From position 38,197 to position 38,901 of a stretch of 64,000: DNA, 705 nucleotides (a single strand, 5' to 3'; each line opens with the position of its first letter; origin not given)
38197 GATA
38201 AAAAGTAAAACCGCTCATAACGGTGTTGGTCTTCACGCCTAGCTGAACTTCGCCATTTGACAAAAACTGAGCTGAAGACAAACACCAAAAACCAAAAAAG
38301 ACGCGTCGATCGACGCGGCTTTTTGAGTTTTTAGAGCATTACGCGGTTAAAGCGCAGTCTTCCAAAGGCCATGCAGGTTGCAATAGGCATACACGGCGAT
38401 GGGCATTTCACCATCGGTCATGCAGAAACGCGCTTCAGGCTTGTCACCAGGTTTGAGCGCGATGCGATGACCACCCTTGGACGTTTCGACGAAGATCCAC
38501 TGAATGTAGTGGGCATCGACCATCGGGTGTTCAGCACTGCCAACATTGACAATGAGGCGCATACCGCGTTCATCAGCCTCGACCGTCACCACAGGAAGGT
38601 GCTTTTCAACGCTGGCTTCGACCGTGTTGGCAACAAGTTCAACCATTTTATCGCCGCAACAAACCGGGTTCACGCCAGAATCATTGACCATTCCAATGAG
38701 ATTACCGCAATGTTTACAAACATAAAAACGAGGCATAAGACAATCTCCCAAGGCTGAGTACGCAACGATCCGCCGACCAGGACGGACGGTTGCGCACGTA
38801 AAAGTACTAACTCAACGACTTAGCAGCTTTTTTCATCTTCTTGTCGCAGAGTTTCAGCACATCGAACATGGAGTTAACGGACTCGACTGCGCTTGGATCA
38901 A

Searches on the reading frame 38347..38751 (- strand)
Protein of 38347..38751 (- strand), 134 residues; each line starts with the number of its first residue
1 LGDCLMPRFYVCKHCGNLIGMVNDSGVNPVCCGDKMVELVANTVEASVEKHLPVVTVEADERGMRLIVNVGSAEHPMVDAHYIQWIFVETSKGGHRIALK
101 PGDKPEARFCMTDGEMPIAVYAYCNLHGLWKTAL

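Call 99: search_protein_families(library=pfam, proteins=[window:38347-38751:-], max_evalue=0.00001)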
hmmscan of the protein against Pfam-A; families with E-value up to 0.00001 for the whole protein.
window:38347-38751:- (134 aa): 1 family
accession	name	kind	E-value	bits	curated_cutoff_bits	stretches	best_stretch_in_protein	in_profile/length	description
PF01880.24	Desulfoferrodox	-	1.6e-20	73.9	22.2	1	44-132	2-97/98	Desulfoferrodoxin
